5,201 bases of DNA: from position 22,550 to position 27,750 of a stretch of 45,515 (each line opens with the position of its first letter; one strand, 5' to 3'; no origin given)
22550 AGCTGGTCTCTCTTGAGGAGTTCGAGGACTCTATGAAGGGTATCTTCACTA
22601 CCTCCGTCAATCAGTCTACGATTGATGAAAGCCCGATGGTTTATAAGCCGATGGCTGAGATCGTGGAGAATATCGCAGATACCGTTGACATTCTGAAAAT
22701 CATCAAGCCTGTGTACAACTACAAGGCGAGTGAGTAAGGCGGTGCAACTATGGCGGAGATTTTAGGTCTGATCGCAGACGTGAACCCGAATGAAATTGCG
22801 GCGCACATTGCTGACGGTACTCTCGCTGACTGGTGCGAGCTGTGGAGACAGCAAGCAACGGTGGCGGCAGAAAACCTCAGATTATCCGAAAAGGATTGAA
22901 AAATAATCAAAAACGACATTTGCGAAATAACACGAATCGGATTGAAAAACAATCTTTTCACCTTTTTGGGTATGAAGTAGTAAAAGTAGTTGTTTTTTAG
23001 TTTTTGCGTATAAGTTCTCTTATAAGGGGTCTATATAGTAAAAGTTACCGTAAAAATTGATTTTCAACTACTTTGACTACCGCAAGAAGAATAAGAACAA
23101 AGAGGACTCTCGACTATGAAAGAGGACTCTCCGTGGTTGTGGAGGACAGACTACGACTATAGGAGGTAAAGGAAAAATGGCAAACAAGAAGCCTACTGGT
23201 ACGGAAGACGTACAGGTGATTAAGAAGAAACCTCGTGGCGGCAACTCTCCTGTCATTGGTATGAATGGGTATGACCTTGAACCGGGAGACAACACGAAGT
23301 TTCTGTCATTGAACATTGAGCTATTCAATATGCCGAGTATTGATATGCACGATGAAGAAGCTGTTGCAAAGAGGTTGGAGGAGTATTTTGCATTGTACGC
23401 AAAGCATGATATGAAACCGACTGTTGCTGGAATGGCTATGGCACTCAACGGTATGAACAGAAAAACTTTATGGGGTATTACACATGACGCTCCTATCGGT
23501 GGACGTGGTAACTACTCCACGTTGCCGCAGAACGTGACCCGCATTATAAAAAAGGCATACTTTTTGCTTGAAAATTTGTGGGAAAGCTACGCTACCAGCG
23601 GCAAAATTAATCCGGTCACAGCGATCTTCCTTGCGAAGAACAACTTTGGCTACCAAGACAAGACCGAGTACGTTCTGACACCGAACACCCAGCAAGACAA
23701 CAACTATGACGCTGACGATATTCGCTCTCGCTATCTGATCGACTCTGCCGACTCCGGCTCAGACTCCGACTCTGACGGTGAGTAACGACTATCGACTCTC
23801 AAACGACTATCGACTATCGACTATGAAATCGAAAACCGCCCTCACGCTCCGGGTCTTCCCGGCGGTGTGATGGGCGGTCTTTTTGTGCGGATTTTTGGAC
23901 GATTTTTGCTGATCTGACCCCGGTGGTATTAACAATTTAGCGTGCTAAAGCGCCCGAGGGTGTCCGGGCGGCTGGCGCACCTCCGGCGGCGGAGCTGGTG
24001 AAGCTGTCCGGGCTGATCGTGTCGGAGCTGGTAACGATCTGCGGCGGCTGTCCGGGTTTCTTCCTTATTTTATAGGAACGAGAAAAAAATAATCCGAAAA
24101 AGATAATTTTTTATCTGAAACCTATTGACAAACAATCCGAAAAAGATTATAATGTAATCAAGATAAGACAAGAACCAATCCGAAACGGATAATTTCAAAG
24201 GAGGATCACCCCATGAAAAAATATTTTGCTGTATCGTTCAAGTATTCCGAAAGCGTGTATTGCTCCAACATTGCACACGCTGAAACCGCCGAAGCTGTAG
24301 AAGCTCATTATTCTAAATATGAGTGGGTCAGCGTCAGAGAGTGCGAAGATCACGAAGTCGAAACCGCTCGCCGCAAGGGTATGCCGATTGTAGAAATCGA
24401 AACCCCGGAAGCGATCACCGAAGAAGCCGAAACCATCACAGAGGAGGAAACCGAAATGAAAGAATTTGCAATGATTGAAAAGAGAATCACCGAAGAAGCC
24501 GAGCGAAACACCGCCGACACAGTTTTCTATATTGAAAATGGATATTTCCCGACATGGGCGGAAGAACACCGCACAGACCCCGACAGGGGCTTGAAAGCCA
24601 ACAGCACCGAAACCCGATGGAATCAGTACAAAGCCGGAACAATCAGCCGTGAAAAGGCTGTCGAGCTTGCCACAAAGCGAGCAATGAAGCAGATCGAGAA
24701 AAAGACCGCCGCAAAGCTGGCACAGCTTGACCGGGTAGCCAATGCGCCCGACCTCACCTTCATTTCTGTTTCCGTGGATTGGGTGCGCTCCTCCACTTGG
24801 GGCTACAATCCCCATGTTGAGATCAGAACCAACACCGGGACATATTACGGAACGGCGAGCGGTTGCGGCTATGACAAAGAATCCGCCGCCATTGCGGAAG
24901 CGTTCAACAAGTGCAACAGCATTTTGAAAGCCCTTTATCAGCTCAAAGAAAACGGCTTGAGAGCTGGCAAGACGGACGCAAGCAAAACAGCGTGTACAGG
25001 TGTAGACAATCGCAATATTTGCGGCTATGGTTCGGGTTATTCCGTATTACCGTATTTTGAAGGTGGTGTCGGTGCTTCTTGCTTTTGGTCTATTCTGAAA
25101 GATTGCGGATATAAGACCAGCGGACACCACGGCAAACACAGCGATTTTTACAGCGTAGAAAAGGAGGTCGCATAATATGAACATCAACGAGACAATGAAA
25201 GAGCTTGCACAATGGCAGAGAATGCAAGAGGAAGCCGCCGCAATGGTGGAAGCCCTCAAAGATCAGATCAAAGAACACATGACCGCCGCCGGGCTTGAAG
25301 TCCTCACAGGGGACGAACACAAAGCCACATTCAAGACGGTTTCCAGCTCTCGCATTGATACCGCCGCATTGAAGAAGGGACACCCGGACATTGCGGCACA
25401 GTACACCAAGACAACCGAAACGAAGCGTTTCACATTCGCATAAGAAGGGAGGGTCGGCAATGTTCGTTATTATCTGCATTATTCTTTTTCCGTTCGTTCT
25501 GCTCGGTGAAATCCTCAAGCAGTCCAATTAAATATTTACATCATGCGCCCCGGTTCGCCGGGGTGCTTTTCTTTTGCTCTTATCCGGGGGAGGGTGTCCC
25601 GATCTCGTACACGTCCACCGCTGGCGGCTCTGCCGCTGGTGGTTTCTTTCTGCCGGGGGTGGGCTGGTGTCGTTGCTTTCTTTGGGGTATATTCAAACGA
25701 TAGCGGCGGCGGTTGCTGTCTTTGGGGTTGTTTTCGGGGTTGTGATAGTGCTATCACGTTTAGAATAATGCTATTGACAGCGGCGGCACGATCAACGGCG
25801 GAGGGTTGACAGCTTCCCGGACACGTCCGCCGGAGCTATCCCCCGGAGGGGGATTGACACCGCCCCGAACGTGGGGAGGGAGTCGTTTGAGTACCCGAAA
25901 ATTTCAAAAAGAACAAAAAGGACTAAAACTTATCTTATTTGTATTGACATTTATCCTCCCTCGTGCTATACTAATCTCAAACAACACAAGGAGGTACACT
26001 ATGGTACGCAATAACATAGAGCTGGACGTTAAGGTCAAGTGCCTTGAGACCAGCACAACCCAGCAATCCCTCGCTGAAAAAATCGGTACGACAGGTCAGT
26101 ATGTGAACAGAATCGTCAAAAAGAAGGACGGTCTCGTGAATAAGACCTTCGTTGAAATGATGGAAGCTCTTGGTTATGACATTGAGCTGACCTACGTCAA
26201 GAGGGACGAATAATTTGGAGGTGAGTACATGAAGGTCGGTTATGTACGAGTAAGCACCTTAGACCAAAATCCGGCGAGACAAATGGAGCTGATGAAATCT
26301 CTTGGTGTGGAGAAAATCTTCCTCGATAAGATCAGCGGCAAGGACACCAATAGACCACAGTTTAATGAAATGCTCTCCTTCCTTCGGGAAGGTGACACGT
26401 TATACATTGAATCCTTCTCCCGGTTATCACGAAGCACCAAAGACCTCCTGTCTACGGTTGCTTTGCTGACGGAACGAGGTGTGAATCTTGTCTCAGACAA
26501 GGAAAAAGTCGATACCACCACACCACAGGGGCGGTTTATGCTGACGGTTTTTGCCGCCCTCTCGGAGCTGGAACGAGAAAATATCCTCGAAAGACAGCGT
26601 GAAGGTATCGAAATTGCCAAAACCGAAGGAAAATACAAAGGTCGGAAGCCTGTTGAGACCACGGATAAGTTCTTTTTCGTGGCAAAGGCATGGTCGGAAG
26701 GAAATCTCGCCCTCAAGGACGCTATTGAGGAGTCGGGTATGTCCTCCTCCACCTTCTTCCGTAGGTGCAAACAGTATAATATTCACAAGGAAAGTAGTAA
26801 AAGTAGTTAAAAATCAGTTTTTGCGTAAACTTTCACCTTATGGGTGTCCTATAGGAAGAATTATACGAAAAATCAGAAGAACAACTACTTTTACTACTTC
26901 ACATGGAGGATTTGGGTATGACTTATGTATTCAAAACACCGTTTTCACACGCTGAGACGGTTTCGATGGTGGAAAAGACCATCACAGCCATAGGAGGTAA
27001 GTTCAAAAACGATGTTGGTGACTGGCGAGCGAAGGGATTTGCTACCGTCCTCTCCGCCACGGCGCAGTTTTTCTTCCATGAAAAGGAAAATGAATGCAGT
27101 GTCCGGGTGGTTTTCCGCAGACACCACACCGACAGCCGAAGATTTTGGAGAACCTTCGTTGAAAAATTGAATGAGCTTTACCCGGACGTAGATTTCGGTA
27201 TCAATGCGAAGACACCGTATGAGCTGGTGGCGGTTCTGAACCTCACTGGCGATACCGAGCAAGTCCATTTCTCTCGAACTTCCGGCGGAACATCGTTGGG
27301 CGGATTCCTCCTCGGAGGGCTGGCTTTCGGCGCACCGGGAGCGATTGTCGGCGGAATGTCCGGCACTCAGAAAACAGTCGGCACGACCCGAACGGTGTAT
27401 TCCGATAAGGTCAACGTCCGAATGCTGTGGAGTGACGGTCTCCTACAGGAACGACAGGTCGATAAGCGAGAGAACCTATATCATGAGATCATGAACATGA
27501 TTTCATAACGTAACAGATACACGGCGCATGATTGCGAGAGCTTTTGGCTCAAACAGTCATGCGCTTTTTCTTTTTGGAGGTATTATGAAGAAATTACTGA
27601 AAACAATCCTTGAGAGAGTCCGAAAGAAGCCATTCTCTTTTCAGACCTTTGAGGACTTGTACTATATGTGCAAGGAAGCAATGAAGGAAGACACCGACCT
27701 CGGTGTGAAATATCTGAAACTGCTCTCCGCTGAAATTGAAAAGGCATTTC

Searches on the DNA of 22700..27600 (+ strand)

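Call 12: search_dna_similar(query=window:22700-27600:+, collection=phages, mode=distant, max_rows=20)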
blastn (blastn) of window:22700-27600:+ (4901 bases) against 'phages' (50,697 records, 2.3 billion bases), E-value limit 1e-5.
Records with a match: 3; places in all: 3; records where one place covers at least 80% of the query: 0.
Best place of each record, by identity: 60-80% 3.
By first word of the organism name: Terrisporobacter 1; Bacteriophage 1; phage 1.
By host as written in the record: - 2; Terrisporobacter petrolearius DSL 1.
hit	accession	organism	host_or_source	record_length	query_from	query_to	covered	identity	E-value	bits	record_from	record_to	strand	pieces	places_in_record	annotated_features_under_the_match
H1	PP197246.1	Terrisporobacter phage TPDSL_ph1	Terrisporobacter petrolearius DSL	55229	3311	3513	4%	69.1%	7e-11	78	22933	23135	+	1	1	transcriptional regulator | hypothetical protein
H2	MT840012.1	Bacteriophage sp.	human fecal samples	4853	3810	3955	3%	72.6%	5e-13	84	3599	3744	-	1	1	record has no annotation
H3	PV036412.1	phage NatCom_43819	human feces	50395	3371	3505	3%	72.6%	7e-11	78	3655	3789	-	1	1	hypothetical protein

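Call 29: search_dna_similar(query=window:26788-26903:+, collection=phages, mode=distant, max_evalue=1, max_rows=40)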
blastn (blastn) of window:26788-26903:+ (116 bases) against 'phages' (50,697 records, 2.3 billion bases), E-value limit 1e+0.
Records with a match: 1; places in all: 1; records where one place covers at least 80% of the query: 0.
Best place of each record, by identity: 90-95% 1.
By first word of the organism name: Fusobacterium 1.
By host as written in the record: Fusobacterium necrophorum subsp. funduliforme RTG5 1.
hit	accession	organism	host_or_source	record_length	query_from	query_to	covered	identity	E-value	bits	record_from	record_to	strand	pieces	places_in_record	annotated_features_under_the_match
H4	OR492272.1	Fusobacterium phage phiRTG5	Fusobacterium necrophorum subsp. ...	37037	67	94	24%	92.9%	3e-1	39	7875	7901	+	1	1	hypothetical protein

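Call 43: search_dna_similar(query=window:26001-26810:+, collection=phages, mode=distant, max_evalue=0.001, max_rows=15)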
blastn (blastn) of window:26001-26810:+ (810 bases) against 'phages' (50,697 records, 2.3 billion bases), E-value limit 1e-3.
Records with a match: 4; places in all: 4; records where one place covers at least 80% of the query: 0.
Best place of each record, by identity: 60-80% 4.
By first word of the organism name: Bacteriophage 2; Terrisporobacter 1; phage 1.
By host as written in the record: - 3; Terrisporobacter petrolearius DSL 1.
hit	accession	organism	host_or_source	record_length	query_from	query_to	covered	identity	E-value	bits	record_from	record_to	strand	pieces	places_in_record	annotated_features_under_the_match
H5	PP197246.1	Terrisporobacter phage TPDSL_ph1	Terrisporobacter petrolearius DSL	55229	10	212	25%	69.1%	1e-11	78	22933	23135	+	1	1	transcriptional regulator | hypothetical protein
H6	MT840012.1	Bacteriophage sp.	human fecal samples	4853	509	654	18%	72.6%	8e-14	84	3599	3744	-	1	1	record has no annotation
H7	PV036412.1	phage NatCom_43819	human feces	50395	70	204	17%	72.6%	1e-11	78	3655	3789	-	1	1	hypothetical protein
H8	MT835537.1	Bacteriophage sp.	human fecal samples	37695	493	585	11%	72.0%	5e-4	52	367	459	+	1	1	record has no annotation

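Call 45: get_annotated_region(hit=H5, flank=5000)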
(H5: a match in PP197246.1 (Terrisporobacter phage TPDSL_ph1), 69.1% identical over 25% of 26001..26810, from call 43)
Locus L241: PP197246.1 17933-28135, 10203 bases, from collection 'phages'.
description: Terrisporobacter phage TPDSL_ph1, complete genome.
organism: Terrisporobacter phage TPDSL_ph1 (NCBI taxid 3141806)
taxonomy: Viruses
host: Terrisporobacter petrolearius DSL; source: culture supernatant; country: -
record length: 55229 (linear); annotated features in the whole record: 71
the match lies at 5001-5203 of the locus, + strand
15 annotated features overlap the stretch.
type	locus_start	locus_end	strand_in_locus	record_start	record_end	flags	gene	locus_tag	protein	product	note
CDS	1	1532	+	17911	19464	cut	-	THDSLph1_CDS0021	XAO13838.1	integrase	-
CDS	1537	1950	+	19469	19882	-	-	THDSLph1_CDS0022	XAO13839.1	DNA invertase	-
CDS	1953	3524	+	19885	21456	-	-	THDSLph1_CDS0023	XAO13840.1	integrase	-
CDS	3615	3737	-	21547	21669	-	-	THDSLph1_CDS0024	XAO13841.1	hypothetical protein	-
CDS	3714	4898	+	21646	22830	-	-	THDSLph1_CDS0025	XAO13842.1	hypothetical protein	-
CDS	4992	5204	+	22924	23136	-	-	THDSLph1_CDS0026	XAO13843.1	transcriptional regulator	-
CDS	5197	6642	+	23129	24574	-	-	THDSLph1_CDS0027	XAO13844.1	hypothetical protein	-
CDS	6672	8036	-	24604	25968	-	-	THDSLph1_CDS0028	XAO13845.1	hypothetical protein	-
CDS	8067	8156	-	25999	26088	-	-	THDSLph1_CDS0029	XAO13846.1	hypothetical protein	-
CDS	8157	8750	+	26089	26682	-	-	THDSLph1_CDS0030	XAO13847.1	hypothetical protein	-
CDS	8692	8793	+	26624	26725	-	-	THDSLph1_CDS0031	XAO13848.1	hypothetical protein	-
CDS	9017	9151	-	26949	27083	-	-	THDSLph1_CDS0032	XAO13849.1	hypothetical protein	-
CDS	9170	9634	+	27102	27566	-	-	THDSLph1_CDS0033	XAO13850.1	hypothetical protein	-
CDS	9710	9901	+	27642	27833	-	-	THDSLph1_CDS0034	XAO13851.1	hypothetical protein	-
CDS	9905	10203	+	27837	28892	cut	-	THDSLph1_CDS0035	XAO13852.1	DNA methyltransferase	-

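Call 67: search_rna_families(source=window, start=22800, end=27100, threshold=evalue, max_evalue=1)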
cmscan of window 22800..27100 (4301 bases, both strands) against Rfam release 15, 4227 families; matches with E-value up to 1: 1.
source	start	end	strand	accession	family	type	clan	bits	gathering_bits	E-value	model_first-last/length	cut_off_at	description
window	25520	25574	+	RF02871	ncS54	Gene; sRNA;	-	22.1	43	0.097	1-79/79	no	Burkholderia sRNA 54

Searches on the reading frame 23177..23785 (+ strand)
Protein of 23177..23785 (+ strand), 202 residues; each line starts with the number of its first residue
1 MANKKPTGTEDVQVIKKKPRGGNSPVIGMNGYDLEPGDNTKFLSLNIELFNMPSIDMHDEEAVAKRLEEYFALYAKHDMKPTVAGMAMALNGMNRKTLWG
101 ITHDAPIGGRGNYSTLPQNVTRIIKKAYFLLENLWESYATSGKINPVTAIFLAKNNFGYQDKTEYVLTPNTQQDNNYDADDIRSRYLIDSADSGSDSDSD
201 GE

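Call 9: search_protein_families(library=pfam, proteins=[window:23177-23785:+], max_evalue=0.01)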
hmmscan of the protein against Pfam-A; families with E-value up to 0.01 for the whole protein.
window:23177-23785:+ (202 aa): 1 family
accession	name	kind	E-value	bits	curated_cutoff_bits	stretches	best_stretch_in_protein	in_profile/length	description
PF16677.11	GP3_package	-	2.8e-08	34.3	29.4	1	58-164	7-104/105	DNA-packaging protein gp3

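Call 32: search_protein_families(library=ncbifam, proteins=[window:23177-23785:+], max_evalue=0.001)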
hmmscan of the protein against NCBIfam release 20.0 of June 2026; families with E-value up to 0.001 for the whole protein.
window:23177-23785:+ (202 aa): 0 families

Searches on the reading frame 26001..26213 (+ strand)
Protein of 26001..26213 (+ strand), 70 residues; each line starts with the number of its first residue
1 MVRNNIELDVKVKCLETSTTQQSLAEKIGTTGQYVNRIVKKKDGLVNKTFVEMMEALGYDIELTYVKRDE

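Call 9: search_protein_families(library=pfam, proteins=[window:26001-26213:+], max_evalue=0.01)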
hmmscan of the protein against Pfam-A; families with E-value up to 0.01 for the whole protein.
window:26001-26213:+ (70 aa): 3 families
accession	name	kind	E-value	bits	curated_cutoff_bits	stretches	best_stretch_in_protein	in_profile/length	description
PF01381.28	HTH_3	-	0.00016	22.1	23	1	19-62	10-53/55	Helix-turn-helix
PF13412.12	HTH_24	-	0.0048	16.9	21.9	1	19-41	18-40/48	Winged helix-turn-helix DNA-binding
PF13545.12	HTH_Crp_2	-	0.0091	16.4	27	0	14-41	18-45/70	Crp-like helix-turn-helix domain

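Call 32: search_protein_families(library=ncbifam, proteins=[window:26001-26213:+], max_evalue=0.001)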
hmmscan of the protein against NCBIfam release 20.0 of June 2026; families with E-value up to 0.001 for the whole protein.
window:26001-26213:+ (70 aa): 0 families

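Call 42: search_protein_families(library=phrogs, proteins=[window:26001-26213:+], max_evalue=0.001)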
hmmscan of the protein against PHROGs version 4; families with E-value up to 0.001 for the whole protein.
window:26001-26213:+ (70 aa): 3 families
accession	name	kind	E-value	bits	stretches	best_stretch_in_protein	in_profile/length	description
phrog_1373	-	transcription regulation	1.5e-06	29.3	1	20-68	78-126/166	transcriptional regulator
phrog_2339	-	DNA, RNA and nucleotide metabolism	4.1e-05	24.5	1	3-69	23-90/98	HTH DNA binding protein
phrog_4779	-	transcription regulation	0.00097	20.6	0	10-55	7-54/98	transcriptional regulator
